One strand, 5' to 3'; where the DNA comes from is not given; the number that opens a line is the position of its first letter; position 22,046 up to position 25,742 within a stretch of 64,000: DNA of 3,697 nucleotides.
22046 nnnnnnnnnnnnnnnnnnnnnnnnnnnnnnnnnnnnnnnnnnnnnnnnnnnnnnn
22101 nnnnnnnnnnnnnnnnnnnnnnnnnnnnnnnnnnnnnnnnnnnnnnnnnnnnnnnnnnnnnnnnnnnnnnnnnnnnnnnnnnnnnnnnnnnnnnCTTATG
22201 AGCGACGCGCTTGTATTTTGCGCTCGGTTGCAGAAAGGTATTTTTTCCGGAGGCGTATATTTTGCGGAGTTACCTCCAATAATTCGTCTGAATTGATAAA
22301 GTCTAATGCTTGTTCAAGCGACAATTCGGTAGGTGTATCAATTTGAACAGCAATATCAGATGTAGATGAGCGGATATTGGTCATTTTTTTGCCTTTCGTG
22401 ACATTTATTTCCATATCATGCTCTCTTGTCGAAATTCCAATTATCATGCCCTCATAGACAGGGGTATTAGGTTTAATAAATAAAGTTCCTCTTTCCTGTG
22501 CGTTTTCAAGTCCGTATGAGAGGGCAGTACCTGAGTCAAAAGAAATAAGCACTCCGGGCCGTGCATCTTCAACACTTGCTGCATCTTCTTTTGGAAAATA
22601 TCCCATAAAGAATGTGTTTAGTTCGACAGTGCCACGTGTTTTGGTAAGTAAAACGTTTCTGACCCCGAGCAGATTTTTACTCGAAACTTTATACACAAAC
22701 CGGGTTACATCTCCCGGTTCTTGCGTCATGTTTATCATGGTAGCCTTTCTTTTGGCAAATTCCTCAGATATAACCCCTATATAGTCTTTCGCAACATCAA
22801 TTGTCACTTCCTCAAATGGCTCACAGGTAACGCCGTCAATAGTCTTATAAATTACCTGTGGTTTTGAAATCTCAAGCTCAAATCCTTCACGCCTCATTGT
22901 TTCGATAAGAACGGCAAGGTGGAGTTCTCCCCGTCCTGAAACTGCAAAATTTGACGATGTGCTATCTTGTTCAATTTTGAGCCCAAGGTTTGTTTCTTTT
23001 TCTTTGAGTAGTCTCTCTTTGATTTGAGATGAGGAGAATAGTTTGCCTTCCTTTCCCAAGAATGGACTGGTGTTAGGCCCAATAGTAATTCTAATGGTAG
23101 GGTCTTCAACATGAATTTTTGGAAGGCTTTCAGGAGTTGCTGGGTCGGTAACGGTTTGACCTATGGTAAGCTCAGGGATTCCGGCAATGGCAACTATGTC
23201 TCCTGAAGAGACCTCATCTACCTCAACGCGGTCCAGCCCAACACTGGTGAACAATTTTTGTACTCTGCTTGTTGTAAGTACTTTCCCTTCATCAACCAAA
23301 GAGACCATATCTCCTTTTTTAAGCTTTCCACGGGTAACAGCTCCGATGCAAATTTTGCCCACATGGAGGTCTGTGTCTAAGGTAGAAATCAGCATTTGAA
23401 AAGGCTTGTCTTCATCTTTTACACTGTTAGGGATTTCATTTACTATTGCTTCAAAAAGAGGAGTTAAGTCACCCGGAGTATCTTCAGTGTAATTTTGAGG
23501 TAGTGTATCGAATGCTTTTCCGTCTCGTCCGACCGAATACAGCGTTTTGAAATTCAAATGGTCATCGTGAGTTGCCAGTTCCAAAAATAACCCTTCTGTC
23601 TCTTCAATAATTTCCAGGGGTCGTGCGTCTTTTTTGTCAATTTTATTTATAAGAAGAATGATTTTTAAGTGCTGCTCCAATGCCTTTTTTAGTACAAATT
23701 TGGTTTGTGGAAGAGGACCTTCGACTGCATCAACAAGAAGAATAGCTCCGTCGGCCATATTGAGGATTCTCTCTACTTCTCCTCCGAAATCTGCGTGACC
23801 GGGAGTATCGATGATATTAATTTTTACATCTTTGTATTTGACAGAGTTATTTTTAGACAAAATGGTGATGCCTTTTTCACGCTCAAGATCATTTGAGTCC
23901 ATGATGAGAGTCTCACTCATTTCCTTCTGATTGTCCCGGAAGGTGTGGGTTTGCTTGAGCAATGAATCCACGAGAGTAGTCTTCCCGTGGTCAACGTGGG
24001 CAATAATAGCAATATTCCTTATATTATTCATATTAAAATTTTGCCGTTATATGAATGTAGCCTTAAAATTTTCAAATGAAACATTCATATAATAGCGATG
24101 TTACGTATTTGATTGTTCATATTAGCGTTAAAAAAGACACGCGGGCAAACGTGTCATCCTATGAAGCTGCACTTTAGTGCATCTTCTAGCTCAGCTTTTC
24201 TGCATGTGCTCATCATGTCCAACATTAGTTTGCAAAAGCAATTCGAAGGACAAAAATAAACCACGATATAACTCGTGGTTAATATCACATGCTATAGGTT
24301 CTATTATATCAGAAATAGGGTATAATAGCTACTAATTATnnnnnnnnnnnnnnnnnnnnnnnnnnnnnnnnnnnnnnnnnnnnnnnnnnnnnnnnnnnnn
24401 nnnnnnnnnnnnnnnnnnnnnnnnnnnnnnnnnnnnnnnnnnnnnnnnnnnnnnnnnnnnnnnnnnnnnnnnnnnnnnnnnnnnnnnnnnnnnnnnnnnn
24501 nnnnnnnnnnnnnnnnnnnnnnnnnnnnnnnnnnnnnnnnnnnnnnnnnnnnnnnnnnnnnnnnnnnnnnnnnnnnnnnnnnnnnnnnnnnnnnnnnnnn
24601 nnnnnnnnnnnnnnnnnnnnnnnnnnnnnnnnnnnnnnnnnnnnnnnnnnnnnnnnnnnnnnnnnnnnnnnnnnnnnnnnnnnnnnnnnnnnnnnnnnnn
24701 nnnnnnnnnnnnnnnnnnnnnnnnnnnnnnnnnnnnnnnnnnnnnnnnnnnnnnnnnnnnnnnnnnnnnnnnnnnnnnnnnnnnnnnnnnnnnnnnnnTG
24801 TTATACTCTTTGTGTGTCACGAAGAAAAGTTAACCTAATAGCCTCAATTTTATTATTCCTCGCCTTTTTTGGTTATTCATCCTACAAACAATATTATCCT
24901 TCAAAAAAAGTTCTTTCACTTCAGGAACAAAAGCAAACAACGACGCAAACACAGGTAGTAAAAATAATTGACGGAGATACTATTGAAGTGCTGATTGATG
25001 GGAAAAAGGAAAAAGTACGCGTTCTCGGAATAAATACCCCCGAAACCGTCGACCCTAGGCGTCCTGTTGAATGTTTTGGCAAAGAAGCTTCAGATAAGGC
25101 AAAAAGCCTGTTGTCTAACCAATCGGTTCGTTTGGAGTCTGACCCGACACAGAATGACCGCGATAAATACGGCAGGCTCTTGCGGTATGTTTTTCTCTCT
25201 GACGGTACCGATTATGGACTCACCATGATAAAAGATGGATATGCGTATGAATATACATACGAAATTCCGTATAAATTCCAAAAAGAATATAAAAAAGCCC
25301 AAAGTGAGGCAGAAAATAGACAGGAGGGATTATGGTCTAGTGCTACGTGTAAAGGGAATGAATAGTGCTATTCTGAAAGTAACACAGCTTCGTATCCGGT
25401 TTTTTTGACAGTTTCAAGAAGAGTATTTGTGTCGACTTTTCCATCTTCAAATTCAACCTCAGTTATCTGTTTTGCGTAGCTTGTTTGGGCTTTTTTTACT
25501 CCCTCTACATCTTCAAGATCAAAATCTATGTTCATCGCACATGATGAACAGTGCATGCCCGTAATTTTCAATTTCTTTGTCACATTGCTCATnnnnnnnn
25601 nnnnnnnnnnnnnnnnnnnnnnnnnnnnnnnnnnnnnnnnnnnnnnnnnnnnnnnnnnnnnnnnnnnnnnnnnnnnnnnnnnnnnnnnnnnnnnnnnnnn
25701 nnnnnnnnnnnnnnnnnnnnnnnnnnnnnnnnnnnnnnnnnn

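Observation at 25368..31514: Extended copper-resistance operon with two cupredoxin modules next to tRNA-Lys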

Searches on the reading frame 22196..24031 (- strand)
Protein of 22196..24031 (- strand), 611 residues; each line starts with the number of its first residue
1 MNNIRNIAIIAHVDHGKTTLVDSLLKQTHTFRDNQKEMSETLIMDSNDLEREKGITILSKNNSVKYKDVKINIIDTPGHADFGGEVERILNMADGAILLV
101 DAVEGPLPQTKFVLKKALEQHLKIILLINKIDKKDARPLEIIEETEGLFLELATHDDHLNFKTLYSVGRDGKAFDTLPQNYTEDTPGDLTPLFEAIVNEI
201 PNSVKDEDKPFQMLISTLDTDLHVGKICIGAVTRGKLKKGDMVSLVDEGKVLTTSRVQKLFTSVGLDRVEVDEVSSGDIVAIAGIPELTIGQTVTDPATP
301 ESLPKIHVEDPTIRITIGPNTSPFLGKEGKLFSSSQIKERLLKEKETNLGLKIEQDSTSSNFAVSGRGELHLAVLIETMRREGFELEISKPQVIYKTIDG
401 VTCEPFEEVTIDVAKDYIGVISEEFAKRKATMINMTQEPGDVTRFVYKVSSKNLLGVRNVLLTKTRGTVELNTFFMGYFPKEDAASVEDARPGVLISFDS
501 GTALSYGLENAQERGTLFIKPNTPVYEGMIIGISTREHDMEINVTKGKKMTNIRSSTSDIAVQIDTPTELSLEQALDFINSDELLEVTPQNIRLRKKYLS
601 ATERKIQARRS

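Call 66: list_cluster_members(proteins=[P0121, P0001, P0389, P0128, window:22196-24031:-])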
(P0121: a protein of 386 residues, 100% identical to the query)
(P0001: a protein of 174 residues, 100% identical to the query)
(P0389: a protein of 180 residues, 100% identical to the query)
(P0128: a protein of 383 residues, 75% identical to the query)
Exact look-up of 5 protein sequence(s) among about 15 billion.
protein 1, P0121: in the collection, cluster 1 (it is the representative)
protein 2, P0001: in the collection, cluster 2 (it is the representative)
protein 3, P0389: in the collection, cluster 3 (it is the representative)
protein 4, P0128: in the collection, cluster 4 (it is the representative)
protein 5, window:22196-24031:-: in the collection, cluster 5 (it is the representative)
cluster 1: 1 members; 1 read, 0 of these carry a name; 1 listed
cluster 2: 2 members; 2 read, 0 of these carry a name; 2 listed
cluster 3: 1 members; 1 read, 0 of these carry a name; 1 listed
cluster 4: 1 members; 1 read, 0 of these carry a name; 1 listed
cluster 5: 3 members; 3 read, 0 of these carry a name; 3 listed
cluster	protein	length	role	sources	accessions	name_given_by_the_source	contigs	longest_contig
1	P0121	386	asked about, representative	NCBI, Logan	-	-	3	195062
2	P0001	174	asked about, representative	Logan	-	-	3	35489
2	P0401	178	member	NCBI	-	-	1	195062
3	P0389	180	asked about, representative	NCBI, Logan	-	-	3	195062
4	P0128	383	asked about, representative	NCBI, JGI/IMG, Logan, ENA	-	-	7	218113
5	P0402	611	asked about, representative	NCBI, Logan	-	-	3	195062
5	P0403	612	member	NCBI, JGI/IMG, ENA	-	-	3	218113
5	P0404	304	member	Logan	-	-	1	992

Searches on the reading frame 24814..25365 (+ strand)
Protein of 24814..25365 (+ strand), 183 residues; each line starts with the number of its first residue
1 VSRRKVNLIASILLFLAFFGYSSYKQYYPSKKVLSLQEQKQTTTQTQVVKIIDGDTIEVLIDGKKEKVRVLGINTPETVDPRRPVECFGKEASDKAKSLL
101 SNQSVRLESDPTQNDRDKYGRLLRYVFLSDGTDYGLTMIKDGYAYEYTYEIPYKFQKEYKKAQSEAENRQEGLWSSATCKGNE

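Call 4: search_protein_families(library=pfam, proteins=[window:24814-25365:+], max_evalue=0.01)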
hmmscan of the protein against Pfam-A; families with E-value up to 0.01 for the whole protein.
window:24814-25365:+ (183 aa): 1 family
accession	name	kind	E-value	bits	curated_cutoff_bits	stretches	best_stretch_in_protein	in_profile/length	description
PF00565.23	SNase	-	5.2e-23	82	21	1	67-176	1-107/107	Staphylococcal nuclease homologue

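Call 5: search_protein_families(library=ncbifam, proteins=[window:24814-25365:+], max_evalue=0.01)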
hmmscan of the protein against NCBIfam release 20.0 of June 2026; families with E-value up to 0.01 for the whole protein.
window:24814-25365:+ (183 aa): 2 families
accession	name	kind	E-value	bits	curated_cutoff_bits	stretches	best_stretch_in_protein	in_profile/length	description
NF047694.1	TnucaseNucIStaph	equivalog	1.7e-35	122.1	250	1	10-175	11-175/175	thermonuclease NucI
NF047969.1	CaNuclEcnA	equivalog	2.4e-22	79.5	180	2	86-175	63-149/151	calcium-activated nuclease EcnA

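Call 68: find_related_loci(query=window:24814-25365:+, collection=metagenome_contigs, flank=9000)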
Query window:24814-25365:+ (183 aa) in metagenome_contigs; peptide patterns used: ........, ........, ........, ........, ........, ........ (x = any residue, [..] = any of these).
600 stretches matched a pattern (row limit reached: there are more); 24 encode a relative of the query (tblastn E <= 1e-3); 24 distinct loci.
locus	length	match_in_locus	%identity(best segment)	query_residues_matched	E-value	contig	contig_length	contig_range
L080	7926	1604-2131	51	8-179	5e-56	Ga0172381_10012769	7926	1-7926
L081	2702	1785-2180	61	48-179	2e-54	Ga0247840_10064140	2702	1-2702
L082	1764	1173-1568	58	48-179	2e-54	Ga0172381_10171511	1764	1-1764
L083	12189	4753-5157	60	48-183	7e-53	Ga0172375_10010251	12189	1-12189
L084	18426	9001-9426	54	38-179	1e-51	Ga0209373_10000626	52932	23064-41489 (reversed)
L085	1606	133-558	54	38-179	1e-52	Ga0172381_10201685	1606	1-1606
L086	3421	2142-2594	51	29-179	9e-51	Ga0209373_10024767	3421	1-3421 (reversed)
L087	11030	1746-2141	57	48-179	2e-50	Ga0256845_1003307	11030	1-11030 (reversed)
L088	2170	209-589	58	48-177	6e-47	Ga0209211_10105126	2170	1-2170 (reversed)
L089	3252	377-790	54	44-179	7e-44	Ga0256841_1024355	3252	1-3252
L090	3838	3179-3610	50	35-179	3e-43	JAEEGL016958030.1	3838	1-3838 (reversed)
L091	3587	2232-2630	53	48-183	8e-43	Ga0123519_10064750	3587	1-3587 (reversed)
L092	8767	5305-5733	49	40-181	5e-38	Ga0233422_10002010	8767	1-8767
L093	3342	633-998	49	50-174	3e-36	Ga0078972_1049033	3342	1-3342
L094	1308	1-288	59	83-180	4e-34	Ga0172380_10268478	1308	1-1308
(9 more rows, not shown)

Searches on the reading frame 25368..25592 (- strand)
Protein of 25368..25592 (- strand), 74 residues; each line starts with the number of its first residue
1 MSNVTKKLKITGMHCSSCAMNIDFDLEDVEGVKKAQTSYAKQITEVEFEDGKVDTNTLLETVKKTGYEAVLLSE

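Call 4: search_protein_families(library=pfam, proteins=[window:25368-25592:-], max_evalue=0.01)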
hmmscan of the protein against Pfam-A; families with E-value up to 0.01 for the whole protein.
window:25368-25592:- (74 aa): 2 families
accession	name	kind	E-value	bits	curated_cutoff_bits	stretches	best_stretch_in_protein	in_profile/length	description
PF00403.32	HMA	-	2.4e-11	44.3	24.8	1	8-68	2-62/62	Heavy-metal-associated domain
PF22747.2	Zn_ribbon_DUF2089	-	0.0094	16.5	27.6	0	6-22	6-22/32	DUF2089 zinc ribbon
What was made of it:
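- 25368..25592 (-): CopZ-like HMA protein of 74 aa (GMHCSSC). It overlaps the fusion gene by 4 nt. PF00403, E=2.4e-11 (call 4).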

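Call 5: search_protein_families(library=ncbifam, proteins=[window:25368-25592:-], max_evalue=0.01)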
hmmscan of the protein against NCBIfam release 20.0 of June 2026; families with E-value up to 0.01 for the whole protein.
window:25368-25592:- (74 aa): 13 families
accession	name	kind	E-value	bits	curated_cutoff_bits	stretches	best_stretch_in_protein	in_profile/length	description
NF041115.1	UxxU_metal_bind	equivalog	1.7e-15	56.9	95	1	7-73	7-73/74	metal-binding (seleno)protein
NF033556.1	MerTP_fusion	equivalog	4.7e-15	55.7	180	1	5-69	121-185/186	mercuric transport protein MerTP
NF033794.2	chaper_CopZ_Eh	exception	2.2e-14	53.3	95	1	6-70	2-66/68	copper chaperone CopZ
NF047957.1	CopZ_AFE_1862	equivalog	4.1e-13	49.5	85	1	7-69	2-61/62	CopZ family metallochaperone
NF033795.1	chaper_CopZ_Bs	exception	8.4e-13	48.3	91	1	6-69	2-65/66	copper chaperone CopZ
NF010311.1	PRK13748.1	subfamily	1e-12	47.7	600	1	7-71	2-65/560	mercury(II) reductase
TIGR02052.1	MerP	equivalog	5.5e-11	42.8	92.55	1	5-69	24-88/92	mercury resistance system periplasmic binding protein MerP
TIGR00003.1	TIGR00003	subfamily_domain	9.1e-09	35.4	62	1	6-69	2-65/66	copper ion binding protein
NF045683.1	MerT_CopZ_Se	exception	1.9e-08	34.1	375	1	5-72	163-230/235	MerT/CopZ fusion-like heavy metal transport selenoprotein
NF007952.0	PRK10671.1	equivalog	2.3e-08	32.7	1316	1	5-72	104-168/838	copper-exporting P-type ATPase CopA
NF008262.1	PRK11033.1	equivalog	6.7e-07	28.1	1005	1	5-68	42-103/731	zinc/cadmium/mercury/lead-transporting ATPase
NF033781.1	chaper_CopP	exception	0.00015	21.9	112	1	6-68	2-63/65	copper-binding metallochaperone CopP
NF033775.1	P_type_ZntA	exception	0.00033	19.1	1240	1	8-68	52-110/732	Zn(II)/Cd(II)/Pb(II) translocating P-type ATPase ZntA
